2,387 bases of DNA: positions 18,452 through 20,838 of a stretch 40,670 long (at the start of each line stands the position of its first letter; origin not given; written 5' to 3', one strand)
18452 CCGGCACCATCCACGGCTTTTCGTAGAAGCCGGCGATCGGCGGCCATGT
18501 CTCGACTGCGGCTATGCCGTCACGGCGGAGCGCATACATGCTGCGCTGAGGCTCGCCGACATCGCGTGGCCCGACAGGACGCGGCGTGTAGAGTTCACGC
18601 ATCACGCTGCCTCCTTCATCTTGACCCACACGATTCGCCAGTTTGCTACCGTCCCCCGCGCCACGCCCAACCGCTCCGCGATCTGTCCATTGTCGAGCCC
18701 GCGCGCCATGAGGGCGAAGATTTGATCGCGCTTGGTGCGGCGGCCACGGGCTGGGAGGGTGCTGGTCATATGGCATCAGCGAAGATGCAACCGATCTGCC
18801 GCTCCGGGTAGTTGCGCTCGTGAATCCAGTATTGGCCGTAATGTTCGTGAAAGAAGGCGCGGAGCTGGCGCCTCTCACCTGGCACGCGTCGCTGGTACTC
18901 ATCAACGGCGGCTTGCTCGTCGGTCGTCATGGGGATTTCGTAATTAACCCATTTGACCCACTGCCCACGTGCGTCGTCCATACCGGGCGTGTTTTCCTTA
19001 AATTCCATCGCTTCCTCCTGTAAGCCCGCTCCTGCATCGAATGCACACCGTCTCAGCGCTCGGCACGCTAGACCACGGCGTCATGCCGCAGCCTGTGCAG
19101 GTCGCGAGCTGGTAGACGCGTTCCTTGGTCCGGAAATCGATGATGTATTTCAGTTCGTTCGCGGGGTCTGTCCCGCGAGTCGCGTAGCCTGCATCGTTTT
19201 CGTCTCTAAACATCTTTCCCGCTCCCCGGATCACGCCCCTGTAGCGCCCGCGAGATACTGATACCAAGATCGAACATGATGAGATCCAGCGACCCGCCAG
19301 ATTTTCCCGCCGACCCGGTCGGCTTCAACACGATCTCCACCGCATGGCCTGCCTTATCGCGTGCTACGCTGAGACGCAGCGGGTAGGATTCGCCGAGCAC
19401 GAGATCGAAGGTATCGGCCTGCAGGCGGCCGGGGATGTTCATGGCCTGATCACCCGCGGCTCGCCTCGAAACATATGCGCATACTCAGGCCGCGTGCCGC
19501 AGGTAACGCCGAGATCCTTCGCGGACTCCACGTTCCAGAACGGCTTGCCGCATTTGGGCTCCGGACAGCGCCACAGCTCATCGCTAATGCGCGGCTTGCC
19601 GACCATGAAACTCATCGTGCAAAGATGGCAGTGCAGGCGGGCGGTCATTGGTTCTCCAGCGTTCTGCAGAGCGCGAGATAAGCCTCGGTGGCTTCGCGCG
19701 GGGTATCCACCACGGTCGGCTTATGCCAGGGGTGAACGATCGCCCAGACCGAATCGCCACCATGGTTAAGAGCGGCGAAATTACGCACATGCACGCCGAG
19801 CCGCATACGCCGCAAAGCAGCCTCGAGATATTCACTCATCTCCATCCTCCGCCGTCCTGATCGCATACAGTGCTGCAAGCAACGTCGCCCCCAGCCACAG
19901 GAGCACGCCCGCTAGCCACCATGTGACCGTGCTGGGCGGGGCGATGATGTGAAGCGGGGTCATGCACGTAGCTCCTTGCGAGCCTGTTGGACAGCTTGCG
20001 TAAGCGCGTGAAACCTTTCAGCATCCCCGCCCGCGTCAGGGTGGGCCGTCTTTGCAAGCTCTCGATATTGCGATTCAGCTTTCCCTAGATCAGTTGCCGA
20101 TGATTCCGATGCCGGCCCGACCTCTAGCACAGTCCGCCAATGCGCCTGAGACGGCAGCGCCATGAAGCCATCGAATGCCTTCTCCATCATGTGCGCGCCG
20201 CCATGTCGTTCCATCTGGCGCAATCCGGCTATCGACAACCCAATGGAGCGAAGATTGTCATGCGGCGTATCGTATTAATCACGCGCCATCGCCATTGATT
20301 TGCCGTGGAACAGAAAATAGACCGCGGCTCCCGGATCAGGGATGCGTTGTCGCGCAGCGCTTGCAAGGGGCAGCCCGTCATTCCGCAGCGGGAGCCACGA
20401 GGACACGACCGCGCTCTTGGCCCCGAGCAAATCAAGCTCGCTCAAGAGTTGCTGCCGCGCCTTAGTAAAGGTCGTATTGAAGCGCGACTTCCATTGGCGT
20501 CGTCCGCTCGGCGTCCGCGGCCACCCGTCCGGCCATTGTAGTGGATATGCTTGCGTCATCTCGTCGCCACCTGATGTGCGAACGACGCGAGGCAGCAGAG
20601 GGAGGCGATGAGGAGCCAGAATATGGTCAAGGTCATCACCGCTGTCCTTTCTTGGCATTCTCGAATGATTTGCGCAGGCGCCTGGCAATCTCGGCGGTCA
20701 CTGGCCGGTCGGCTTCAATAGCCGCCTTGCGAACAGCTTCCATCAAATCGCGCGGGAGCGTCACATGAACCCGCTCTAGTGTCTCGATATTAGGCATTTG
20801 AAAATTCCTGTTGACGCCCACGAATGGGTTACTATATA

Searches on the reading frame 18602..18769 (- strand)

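Call 60: search_protein_families(library=ncbifam, proteins=[window:18602-18769:-], max_evalue=0.01)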
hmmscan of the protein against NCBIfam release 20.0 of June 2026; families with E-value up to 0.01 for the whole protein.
window:18602-18769:- (55 aa): 4 families
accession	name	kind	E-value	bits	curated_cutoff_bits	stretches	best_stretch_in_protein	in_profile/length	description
NF033545.0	transpos_IS630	equivalog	0.0002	20.9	100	1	13-49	1-37/299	IS630 family transposase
NF050132.1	TransRegAbsR2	equivalog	0.0015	17.3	850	1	13-43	534-564/582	LuxR family transcriptional regulator AbsR2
NF052366.1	photon_PedR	equivalog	0.0016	18.6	120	1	16-44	9-37/74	photosynthetic electron transport-dependent transcriptional regulator PedR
NF040601.1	TerS_not_xtmA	equivalog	0.0025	17.6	120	1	10-45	8-43/233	phage terminase small subunit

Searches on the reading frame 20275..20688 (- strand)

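Call 14: search_protein_families(library=phrogs, proteins=[window:20275-20688:-], max_evalue=0.001)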
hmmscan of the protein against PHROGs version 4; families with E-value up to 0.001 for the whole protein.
window:20275-20688:- (137 aa): 1 family
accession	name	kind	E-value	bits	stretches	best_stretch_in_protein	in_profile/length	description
phrog_9210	-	unknown function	2.6e-16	60.8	1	45-137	5-97/204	-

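Call 70: search_protein_families(library=pfam, proteins=[window:20275-20688:-], max_evalue=0.01)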
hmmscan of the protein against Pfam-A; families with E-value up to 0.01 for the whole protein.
window:20275-20688:- (137 aa): 0 families
